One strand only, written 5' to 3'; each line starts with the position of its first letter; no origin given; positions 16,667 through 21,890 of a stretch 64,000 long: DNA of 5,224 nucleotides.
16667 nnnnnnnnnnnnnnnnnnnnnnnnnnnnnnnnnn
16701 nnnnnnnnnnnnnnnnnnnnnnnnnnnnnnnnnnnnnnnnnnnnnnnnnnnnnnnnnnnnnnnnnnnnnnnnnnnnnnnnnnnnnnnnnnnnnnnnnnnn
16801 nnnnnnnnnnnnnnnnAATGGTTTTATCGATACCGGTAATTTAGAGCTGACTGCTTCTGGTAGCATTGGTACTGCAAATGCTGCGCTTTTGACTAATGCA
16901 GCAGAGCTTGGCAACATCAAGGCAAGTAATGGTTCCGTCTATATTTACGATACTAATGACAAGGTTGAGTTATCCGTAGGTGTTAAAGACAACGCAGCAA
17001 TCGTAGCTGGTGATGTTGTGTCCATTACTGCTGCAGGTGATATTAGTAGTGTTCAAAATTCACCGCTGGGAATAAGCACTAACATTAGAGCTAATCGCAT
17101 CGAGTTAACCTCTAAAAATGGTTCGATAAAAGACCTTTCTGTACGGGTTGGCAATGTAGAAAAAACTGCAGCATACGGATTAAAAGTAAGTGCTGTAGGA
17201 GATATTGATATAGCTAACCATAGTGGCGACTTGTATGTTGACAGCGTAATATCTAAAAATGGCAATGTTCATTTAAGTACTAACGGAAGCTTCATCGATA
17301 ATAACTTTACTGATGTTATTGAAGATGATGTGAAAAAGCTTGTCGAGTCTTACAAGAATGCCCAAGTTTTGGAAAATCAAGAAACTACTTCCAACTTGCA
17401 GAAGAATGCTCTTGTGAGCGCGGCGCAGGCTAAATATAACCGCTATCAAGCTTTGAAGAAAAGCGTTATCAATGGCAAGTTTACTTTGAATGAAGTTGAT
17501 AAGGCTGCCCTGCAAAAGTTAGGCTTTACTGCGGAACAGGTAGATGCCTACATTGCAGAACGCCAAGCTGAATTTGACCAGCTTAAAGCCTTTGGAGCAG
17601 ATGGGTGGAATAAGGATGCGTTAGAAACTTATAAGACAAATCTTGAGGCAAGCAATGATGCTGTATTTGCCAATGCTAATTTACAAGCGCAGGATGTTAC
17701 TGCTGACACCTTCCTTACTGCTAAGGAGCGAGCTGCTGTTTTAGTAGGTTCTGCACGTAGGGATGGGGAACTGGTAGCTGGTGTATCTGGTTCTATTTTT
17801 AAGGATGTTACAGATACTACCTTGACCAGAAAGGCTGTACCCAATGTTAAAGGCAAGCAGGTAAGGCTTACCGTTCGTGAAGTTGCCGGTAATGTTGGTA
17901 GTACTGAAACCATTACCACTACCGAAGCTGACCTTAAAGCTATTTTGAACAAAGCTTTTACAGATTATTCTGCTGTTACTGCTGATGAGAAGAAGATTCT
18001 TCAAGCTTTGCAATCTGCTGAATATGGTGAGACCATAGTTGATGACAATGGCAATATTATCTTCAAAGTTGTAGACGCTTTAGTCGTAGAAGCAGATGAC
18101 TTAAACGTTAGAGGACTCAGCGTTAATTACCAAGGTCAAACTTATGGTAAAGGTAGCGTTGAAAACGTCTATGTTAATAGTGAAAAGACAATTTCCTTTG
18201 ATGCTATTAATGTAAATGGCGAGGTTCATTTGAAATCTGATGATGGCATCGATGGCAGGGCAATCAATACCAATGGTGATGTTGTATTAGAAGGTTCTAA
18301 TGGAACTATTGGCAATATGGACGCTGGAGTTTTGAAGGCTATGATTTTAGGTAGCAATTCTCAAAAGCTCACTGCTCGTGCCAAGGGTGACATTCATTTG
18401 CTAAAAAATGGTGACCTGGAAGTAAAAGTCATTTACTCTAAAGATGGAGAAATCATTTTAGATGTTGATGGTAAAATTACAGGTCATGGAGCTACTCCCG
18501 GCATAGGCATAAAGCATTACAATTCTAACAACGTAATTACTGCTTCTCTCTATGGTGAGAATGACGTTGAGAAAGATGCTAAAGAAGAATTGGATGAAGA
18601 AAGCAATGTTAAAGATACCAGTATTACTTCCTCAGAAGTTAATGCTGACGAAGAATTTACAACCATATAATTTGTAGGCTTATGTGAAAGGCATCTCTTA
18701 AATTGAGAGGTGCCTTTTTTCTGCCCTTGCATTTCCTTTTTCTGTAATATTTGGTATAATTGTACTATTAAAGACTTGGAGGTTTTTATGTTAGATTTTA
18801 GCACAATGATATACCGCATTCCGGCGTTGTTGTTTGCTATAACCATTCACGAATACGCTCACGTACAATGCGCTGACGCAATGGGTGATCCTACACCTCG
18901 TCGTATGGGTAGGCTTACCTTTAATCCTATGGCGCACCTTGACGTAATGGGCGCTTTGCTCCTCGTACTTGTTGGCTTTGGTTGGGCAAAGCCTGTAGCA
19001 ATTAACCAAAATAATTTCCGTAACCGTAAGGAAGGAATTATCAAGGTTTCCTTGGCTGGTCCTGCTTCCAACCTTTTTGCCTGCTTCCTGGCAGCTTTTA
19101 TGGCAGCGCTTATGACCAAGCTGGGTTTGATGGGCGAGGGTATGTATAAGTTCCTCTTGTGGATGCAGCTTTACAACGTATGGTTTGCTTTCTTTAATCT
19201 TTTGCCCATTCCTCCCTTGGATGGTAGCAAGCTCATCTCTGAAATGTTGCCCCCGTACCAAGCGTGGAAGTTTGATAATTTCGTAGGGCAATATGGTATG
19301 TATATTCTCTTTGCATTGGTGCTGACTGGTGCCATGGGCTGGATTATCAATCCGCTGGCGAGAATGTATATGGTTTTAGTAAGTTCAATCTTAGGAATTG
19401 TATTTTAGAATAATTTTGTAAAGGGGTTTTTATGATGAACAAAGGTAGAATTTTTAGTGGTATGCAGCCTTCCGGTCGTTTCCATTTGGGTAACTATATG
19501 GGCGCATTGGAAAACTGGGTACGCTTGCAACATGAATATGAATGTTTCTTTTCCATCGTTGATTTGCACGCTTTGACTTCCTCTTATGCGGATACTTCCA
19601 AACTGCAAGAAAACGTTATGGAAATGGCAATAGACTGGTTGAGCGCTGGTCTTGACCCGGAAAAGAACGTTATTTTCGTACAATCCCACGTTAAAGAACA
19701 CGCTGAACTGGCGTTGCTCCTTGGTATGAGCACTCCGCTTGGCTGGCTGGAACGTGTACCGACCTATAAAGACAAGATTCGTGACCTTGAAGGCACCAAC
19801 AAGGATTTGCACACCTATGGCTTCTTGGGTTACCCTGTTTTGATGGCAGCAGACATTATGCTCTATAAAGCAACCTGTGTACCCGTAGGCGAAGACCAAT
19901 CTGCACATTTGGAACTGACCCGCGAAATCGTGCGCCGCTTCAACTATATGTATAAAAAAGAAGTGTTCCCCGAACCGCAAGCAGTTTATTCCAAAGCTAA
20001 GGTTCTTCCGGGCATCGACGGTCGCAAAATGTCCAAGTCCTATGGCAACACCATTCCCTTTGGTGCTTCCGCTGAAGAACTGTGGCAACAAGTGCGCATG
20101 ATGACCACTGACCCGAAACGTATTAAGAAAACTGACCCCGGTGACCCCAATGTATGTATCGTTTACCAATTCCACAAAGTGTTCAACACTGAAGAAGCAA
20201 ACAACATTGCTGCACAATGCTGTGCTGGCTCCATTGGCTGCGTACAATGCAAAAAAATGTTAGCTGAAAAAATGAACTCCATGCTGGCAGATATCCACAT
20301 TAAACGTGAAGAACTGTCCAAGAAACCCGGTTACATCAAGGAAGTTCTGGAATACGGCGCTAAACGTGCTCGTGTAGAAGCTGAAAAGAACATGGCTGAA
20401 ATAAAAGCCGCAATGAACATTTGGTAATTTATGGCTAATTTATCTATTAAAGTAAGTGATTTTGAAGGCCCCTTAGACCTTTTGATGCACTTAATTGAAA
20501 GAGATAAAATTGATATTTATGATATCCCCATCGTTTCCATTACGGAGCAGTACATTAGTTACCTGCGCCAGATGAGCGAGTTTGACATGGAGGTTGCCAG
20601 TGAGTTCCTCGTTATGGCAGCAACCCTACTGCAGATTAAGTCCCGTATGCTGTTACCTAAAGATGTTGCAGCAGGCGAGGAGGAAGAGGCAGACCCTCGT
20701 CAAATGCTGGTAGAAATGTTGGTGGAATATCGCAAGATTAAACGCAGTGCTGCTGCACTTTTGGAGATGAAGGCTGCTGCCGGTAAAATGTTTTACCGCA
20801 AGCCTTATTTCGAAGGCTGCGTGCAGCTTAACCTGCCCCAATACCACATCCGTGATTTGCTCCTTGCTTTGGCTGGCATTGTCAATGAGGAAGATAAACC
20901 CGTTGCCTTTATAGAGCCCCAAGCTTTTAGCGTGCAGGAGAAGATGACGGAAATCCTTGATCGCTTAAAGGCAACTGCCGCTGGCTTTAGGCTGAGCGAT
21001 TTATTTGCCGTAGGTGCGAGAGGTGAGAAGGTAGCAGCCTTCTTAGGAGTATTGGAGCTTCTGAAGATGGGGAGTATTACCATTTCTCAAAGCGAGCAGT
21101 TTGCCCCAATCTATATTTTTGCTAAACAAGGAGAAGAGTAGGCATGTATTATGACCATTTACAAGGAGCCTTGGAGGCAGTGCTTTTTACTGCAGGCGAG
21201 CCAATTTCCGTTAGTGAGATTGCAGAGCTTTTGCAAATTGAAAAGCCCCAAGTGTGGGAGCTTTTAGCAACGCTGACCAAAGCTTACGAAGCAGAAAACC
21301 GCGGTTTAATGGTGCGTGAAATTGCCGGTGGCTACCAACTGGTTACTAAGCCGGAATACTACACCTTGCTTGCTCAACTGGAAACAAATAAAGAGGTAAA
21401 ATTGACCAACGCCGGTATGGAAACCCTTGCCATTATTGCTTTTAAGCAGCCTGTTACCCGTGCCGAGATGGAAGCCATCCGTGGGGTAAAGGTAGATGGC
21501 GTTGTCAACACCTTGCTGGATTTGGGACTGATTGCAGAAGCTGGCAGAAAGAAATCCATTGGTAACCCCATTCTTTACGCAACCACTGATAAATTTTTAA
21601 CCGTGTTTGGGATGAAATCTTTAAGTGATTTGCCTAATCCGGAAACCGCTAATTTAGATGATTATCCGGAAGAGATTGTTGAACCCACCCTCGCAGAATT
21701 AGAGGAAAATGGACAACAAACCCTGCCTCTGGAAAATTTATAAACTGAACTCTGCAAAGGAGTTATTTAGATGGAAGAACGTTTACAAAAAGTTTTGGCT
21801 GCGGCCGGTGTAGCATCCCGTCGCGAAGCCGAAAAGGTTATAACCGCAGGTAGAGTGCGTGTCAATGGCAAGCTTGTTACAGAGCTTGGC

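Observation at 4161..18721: Self-contained type Vb (two-partner secretion) island with a 4,217-aa exoprotein inside a housekeeping backbone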

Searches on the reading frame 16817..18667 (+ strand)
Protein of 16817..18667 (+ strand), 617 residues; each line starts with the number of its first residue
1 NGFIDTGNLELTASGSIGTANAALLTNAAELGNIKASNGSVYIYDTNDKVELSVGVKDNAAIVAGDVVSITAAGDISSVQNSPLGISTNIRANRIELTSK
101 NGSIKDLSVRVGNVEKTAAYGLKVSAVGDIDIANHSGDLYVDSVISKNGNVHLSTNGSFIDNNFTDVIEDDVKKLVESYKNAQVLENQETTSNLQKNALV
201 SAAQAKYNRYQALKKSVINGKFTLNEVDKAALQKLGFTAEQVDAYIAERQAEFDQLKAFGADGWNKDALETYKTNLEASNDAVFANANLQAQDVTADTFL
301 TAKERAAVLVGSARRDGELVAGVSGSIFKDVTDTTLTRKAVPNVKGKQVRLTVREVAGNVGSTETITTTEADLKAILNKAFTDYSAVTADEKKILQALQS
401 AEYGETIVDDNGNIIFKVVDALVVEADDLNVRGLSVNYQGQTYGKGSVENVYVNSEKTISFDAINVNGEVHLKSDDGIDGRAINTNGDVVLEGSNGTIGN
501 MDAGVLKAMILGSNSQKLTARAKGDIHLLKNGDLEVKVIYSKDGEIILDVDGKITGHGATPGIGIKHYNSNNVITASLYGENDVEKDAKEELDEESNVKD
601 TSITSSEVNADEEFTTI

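Call 7: search_protein_families(library=pfam, proteins=[window:16817-18667:+], max_evalue=10)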
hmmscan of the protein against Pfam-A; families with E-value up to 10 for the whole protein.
window:16817-18667:+ (617 aa): 4 families
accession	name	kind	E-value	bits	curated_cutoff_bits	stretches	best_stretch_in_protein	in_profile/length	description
PF23504.1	YodE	-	0.083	13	27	1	121-145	7-31/48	YodE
PF25317.1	SAM_SMF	-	0.087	13.6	27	1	223-252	30-59/65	SMF/DprA SAM domain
PF21796.3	Cac1_C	-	0.18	12.4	24.3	1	336-361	21-46/55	Chromatin assembly factor 1 subunit Cac1, C-terminal domain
PF05396.16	Phage_T7_Capsid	-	0.34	11.7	27.1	1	224-294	35-112/188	Phage T7 capsid assembly protein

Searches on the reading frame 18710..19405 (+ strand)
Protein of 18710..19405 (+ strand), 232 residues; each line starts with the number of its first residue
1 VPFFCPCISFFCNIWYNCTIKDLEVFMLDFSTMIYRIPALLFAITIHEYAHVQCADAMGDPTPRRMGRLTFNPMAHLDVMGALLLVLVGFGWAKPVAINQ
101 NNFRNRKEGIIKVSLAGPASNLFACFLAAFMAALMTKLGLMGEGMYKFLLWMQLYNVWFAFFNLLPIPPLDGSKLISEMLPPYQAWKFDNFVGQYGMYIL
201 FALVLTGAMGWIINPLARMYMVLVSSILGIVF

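Call 4: search_protein_families(library=pfam, proteins=[window:18710-19405:+], max_evalue=0.001)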
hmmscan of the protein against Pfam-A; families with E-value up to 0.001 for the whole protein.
window:18710-19405:+ (232 aa): 1 family
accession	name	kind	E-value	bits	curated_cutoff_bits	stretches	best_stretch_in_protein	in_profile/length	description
PF02163.28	Peptidase_M50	-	5.4e-13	49.2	27.2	1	142-205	156-219/221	Peptidase family M50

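Call 68: find_related_loci(query=window:18788-19405:+, collection=metagenome_contigs, flank=10000)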
Query window:18788-19405:+ (206 aa) in metagenome_contigs; peptide patterns used: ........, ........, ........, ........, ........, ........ (x = any residue, [..] = any of these).
177 stretches matched a pattern; 113 encode a relative of the query (tblastn E <= 1e-3); the best 80 are kept; 80 distinct loci.
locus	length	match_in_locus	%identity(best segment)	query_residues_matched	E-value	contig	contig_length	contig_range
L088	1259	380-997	91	1-206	1e-139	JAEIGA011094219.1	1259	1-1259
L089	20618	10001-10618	77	1-206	2e-108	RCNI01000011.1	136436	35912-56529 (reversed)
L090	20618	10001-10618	77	1-206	2e-107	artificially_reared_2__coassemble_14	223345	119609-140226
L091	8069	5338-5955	76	1-206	9e-107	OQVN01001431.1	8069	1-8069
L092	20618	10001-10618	75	1-206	3e-106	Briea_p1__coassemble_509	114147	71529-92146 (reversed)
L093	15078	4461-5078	76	1-206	3e-106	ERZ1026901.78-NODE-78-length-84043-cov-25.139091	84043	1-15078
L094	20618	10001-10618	73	1-206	7e-105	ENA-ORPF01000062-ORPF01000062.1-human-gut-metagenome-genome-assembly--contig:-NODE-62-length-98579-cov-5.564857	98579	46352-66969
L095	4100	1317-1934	74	1-206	1e-105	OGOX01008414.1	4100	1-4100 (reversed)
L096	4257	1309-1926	74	1-206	2e-105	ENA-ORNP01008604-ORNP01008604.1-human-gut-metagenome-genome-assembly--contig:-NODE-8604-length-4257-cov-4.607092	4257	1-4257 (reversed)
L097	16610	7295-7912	73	1-206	7e-105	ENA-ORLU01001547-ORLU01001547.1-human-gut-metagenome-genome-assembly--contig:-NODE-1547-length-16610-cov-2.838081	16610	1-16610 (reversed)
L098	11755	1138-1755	74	1-206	2e-104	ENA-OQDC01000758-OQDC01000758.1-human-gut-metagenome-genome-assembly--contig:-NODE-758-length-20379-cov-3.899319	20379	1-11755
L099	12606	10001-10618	74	1-206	2e-104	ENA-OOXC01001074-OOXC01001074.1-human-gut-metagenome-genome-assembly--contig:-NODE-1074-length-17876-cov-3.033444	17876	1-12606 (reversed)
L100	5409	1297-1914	74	1-206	1e-104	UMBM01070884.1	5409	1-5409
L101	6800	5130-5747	74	1-206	1e-104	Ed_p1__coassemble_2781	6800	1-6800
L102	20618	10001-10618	74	1-206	2e-104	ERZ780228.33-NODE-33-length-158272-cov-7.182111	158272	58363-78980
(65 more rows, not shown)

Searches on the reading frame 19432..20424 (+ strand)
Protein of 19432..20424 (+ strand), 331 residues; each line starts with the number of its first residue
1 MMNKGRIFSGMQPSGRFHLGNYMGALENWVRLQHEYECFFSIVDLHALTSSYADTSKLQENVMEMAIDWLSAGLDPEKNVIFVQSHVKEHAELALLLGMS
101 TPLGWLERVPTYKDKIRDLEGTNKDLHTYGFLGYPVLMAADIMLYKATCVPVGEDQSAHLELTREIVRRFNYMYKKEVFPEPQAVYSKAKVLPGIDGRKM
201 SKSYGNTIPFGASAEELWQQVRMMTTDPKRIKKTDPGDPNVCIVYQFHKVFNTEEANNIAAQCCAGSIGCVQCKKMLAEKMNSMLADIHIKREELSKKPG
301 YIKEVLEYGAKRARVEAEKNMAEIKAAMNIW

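Call 4: search_protein_families(library=pfam, proteins=[window:19432-20424:+], max_evalue=0.001)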
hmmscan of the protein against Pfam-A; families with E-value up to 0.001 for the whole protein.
window:19432-20424:+ (331 aa): 1 family
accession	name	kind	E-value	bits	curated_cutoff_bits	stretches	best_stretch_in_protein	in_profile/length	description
PF00579.31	tRNA-synt_1b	-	1.4e-68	231.8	21.1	1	5-285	6-291/292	tRNA synthetases class I (W and Y)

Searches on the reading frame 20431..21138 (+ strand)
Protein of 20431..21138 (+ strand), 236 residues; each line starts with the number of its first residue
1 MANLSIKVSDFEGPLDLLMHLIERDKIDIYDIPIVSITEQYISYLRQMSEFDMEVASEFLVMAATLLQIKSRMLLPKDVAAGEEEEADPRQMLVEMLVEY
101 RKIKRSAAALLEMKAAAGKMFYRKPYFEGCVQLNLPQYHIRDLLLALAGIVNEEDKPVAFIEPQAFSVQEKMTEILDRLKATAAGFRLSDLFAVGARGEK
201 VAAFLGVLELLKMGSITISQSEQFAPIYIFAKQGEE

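Call 4: search_protein_families(library=pfam, proteins=[window:20431-21138:+], max_evalue=0.001)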
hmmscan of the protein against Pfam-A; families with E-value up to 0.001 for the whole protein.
window:20431-21138:+ (236 aa): 1 family
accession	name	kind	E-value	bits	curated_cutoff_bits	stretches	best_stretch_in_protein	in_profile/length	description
PF02616.19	SMC_ScpA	-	3.5e-35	122.5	24.6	1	21-229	1-229/232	Segregation and condensation protein ScpA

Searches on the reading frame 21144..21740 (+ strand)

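Call 4: search_protein_families(library=pfam, proteins=[window:21144-21740:+], max_evalue=0.001)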
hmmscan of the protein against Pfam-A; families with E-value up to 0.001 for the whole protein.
window:21144-21740:+ (199 aa): 2 families
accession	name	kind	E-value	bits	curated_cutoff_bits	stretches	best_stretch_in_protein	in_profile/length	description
PF04079.22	SMC_ScpB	-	3e-56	189.9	27.4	1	9-165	2-159/160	Segregation and condensation complex subunit ScpB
PF09339.16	HTH_IclR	-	0.00055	20.1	22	0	16-45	14-43/52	IclR helix-turn-helix domain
